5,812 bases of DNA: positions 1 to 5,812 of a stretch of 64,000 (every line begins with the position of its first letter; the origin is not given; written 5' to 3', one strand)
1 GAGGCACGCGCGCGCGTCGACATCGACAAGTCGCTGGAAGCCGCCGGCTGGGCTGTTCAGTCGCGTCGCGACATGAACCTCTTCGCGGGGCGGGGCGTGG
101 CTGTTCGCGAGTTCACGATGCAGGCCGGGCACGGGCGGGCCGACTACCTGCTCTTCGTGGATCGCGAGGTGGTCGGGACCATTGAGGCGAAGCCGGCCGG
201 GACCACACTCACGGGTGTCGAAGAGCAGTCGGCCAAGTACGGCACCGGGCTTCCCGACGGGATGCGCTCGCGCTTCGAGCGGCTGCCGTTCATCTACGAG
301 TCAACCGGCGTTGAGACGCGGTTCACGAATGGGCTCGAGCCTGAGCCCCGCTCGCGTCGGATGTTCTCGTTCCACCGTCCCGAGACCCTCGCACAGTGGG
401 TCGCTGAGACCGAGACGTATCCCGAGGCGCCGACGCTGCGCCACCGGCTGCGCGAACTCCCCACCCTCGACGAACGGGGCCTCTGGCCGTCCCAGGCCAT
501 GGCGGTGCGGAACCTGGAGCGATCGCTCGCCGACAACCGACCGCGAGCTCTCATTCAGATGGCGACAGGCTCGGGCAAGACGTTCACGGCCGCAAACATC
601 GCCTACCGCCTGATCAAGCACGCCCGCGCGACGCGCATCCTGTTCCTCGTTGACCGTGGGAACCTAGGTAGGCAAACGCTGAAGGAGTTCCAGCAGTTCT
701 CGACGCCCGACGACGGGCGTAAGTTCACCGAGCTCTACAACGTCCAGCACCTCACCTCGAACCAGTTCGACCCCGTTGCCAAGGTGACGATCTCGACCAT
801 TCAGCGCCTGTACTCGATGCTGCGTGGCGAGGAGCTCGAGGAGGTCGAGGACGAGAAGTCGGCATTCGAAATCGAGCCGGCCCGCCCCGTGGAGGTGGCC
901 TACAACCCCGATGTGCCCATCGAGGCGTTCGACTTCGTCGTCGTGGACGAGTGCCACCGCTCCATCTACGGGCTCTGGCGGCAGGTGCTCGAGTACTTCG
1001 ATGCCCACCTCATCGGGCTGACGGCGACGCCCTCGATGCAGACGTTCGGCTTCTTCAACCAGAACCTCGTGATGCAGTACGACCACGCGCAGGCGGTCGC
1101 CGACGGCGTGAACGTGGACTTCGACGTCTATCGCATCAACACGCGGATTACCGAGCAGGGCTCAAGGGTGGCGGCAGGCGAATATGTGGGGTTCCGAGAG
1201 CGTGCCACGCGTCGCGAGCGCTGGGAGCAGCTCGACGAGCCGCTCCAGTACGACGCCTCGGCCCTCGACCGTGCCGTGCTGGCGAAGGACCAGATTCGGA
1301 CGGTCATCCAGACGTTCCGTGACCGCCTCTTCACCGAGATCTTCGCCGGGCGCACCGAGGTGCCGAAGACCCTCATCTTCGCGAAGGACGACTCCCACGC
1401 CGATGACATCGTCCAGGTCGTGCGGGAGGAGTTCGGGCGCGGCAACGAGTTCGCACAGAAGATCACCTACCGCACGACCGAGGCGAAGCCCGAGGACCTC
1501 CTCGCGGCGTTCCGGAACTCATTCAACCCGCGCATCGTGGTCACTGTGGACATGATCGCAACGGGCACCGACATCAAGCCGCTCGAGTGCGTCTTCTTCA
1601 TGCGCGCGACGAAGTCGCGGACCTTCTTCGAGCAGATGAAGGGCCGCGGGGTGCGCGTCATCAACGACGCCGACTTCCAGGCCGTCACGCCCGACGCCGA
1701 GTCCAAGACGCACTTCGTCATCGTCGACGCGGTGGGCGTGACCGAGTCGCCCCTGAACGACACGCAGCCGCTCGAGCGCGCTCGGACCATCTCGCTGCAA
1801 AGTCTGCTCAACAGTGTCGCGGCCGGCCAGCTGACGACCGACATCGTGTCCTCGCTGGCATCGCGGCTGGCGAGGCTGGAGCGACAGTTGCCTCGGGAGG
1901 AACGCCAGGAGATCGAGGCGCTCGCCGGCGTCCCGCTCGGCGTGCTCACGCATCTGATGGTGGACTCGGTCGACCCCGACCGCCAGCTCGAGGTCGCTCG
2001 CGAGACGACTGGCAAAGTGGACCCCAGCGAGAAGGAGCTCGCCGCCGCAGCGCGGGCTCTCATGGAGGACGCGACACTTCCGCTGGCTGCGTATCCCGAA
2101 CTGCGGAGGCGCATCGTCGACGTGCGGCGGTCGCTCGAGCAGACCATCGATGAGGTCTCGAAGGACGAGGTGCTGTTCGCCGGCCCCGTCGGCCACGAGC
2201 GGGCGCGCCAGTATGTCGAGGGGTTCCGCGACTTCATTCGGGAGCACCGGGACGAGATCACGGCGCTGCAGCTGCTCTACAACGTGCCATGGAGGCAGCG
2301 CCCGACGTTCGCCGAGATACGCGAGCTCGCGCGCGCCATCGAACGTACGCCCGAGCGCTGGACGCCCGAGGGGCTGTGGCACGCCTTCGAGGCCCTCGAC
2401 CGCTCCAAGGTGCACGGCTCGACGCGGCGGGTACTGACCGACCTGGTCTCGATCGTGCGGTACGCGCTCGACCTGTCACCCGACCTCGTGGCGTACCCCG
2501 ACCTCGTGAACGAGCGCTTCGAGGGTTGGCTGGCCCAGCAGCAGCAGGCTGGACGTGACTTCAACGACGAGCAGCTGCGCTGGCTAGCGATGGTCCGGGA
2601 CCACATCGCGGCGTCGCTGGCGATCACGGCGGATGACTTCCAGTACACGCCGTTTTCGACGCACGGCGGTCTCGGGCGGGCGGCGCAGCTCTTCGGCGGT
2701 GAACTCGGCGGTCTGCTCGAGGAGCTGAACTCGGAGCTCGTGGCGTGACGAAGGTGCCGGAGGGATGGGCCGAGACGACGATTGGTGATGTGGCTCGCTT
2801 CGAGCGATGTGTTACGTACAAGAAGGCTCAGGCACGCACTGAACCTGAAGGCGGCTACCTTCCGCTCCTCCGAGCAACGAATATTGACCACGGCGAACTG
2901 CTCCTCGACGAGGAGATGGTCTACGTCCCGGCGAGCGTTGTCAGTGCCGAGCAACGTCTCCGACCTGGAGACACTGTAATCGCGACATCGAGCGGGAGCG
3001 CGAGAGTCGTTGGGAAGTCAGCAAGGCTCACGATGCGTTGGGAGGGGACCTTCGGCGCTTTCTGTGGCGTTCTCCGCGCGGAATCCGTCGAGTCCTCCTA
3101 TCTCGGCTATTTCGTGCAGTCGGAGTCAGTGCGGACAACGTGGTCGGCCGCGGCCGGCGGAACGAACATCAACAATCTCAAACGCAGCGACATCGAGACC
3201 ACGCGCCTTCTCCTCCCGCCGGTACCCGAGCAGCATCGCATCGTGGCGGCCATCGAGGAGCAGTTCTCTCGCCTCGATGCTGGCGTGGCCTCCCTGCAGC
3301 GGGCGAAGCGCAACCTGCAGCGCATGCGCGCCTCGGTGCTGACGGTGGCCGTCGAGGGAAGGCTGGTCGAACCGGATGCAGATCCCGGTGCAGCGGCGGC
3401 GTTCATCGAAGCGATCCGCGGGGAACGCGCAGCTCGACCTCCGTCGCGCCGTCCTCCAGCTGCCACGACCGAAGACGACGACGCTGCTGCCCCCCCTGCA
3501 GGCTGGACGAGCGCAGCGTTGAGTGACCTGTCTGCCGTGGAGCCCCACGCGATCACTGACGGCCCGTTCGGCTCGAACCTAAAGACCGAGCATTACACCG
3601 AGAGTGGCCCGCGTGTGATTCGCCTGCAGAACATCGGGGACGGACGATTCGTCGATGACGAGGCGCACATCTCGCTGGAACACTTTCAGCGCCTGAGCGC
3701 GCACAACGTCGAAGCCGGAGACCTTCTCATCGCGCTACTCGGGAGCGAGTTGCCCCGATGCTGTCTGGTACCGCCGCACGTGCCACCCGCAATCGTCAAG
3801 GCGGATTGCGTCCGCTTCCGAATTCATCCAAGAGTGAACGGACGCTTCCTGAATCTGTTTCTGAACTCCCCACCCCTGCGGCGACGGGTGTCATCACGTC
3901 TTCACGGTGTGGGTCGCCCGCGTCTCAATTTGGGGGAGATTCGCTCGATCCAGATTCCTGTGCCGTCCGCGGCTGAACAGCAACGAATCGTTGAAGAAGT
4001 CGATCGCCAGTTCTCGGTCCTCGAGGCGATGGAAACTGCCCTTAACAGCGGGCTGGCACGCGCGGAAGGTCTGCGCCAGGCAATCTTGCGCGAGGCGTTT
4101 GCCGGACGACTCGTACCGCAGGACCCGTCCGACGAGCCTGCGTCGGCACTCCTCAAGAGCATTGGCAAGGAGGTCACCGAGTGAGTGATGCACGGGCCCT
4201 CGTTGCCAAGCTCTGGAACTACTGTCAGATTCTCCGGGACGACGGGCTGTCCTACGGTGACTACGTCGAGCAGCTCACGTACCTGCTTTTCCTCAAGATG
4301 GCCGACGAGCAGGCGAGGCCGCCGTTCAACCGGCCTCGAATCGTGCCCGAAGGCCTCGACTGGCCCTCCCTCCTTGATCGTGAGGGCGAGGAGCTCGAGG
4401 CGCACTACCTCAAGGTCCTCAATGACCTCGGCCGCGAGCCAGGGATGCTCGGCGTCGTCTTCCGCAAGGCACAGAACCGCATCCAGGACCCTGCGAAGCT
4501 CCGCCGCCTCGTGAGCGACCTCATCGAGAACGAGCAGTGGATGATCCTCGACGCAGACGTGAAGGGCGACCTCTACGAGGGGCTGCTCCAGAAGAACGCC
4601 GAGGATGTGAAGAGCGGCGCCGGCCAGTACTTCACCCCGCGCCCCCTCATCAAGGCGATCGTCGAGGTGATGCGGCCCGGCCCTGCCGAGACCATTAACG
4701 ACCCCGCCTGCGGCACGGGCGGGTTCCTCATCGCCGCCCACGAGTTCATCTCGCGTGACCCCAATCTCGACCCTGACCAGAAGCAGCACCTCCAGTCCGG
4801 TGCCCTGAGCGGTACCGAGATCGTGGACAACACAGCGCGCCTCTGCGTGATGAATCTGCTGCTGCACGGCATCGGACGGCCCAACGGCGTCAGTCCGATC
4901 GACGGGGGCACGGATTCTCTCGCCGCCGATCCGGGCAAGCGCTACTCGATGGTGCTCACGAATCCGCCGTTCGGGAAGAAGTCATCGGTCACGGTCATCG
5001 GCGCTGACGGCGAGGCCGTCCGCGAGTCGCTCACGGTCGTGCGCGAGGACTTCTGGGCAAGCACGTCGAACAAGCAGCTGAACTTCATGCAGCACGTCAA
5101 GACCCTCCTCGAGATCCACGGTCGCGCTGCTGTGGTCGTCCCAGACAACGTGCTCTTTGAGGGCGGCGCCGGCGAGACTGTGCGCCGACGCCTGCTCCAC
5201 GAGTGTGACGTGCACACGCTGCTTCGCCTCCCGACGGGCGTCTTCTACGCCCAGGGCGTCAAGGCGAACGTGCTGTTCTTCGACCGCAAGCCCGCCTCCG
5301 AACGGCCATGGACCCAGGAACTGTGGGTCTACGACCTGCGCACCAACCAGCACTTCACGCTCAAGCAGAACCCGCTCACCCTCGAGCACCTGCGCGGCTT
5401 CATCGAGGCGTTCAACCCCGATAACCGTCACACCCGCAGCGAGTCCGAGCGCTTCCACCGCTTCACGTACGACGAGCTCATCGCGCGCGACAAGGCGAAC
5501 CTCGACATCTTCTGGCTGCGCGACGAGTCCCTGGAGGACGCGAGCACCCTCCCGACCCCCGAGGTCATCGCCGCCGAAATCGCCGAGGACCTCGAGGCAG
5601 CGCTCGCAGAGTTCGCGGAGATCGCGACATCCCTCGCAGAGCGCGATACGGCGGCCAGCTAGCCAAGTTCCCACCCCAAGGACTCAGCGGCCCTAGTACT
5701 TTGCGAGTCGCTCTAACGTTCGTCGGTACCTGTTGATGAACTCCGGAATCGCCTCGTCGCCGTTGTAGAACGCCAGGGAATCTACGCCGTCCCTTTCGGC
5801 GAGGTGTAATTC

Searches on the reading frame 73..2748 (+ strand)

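Call 11: search_protein_families(library=padloc, proteins=[window:73-2748:+], max_evalue=0.01)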
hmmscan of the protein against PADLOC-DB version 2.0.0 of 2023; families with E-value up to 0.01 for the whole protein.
window:73-2748:+ (891 aa): 24 families
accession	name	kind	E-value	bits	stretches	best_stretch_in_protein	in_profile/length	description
PDLC03042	REase_I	-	1.8e-44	149.5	1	71-583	374-876/1170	Type I restriction enzyme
PDLC03047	REase_I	-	1.4e-33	113.7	2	283-579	454-748/1107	Type I restriction enzyme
PDLC03049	REase_I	-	2.6e-30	103.1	1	142-531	173-526/807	Type I restriction enzyme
PDLC02707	PbeA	-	1.2e-18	65.1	1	132-531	248-619/672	PbeA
PDLC03048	REase_I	-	4.4e-16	56.2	1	161-323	274-411/976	Type I restriction enzyme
PDLC02704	PbeA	-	4.9e-12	43.1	2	123-210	243-328/682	PbeA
PDLC03659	mREase_IV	-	1.7e-11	40.8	1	284-321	334-372/945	Type IV methyl-directed restriction enzyme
PDLC03658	mREase_IV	-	3e-11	39.8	2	285-351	335-406/953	Type IV methyl-directed restriction enzyme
PDLC02703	PbeA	-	7.8e-08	29.4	1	136-223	246-327/626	PbeA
PDLC03597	REase_MTase_IIG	-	7.8e-08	28.3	1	135-209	166-240/1646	Type IIG restriction enzyme-methyltransferase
PDLC01439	typeIV_DinG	-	1.1e-05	22.4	1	138-205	17-78/575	CAS-IV-A; associated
PDLC03044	REase_I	-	2.2e-05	20.6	1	156-352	269-462/1034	Type I restriction enzyme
PDLC03045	REase_I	-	3.8e-05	19.8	1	160-210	288-338/995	Type I restriction enzyme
PDLC02706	PbeA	-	5.1e-05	20.1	1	154-210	283-339/722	PbeA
PDLC04556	PDC-M27C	-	7.5e-05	19.2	1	140-295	39-203/892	-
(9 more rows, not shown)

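Call 12: search_protein_families(library=pfam, proteins=[window:73-2748:+], max_evalue=0.001)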
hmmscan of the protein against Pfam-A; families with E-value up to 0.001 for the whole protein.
window:73-2748:+ (891 aa): 6 families
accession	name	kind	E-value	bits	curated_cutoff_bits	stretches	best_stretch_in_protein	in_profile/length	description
PF08463.15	EcoEI_R_C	-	4.7e-38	131.3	24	1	713-889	2-162/163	EcoEI R protein C-terminal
PF04851.21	ResIII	-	3.1e-35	121.9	22.5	1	139-321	6-163/164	Type III restriction enzyme, res subunit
PF18766.7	SWI2_SNF2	-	8.8e-22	78.3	26.7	1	141-350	2-188/221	SWI2/SNF2 ATPase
PF00270.35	DEAD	-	1.4e-11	44.9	26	1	141-321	4-161/167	DEAD/DEAH box helicase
PF00271.37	Helicase_C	-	2.5e-08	34.6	23.5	1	426-529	11-109/110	Helicase conserved C-terminal domain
PF04313.20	HSDR_N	-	8.5e-05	22.9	25.1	1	10-91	114-196/198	Type I restriction enzyme R protein N terminus (HSDR_N)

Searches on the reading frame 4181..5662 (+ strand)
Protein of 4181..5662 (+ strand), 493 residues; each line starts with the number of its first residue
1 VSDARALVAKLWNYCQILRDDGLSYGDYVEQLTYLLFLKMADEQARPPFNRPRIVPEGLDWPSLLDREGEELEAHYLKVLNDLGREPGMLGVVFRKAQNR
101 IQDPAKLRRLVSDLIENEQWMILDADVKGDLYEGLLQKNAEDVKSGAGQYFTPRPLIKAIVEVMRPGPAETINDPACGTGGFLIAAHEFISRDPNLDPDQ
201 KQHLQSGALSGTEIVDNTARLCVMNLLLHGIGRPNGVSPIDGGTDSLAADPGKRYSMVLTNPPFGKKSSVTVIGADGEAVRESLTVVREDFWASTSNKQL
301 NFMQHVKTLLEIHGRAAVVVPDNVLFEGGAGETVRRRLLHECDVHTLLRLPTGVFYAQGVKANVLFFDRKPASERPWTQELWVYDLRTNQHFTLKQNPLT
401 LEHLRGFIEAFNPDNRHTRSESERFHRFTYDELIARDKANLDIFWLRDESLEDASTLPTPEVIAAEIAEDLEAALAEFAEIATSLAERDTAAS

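Call 11: search_protein_families(library=padloc, proteins=[window:4181-5662:+], max_evalue=0.01)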
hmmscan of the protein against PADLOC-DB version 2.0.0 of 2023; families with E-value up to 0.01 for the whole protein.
window:4181-5662:+ (493 aa): 48 families (the best 25 are shown)
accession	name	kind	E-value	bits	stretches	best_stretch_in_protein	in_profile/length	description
PDLC03026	MTase_I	-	4.5e-192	637.5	1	4-491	3-483/487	Type I methyltransferase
PDLC03021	MTase_I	-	8.5e-86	286.7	1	21-485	18-489/491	Type I methyltransferase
PDLC03025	MTase_I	-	9.1e-56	187.7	1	28-456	26-457/569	Type I methyltransferase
PDLC04134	mad2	-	1.3e-53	180.6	1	3-414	137-487/492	mads_2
PDLC03036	MTase_I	-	1.1e-36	124.4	1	128-407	196-461/635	Type I methyltransferase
PDLC03031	MTase_I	-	3.7e-32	109.5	1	95-369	131-403/834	Type I methyltransferase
PDLC03027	MTase_I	-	3.4e-31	106.6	1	7-448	8-438/810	Type I methyltransferase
PDLC03035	MTase_I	-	1e-30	104.9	1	91-374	120-392/653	Type I methyltransferase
PDLC03318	MTase_II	-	6.7e-28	95.4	2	28-193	225-389/723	Type II methyltransferase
PDLC03022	MTase_I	-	6.4e-26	88.9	1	123-443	161-470/857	Type I methyltransferase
PDLC03032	MTase_I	-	1.4e-25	87.5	1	6-375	7-375/1001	Type I methyltransferase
PDLC03029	MTase_I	-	1e-24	85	1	128-374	157-408/661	Type I methyltransferase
PDLC03018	MTase_I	-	2.7e-20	70.4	2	123-192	285-351/749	Type I methyltransferase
PDLC03038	MTase_I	-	3.7e-19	66.1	1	96-367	119-378/896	Type I methyltransferase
PDLC03039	MTase_I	-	9.1e-19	65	1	90-443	107-445/708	Type I methyltransferase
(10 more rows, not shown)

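Call 12: search_protein_families(library=pfam, proteins=[window:4181-5662:+], max_evalue=0.001)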
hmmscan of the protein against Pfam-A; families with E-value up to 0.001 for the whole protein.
window:4181-5662:+ (493 aa): 3 families
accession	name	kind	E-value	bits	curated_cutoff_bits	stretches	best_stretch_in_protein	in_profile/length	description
PF02384.22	N6_Mtase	-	1.8e-63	215.2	20.4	1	125-437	3-294/311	N-6 DNA Methylase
PF12161.14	HsdM_N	-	2.8e-11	44.6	24.5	1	7-113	1-134/135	HsdM N-terminal domain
PF01170.24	UPF0020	-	5.7e-05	23.3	22.3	1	158-267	18-134/197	RMKL-like, methyltransferase domain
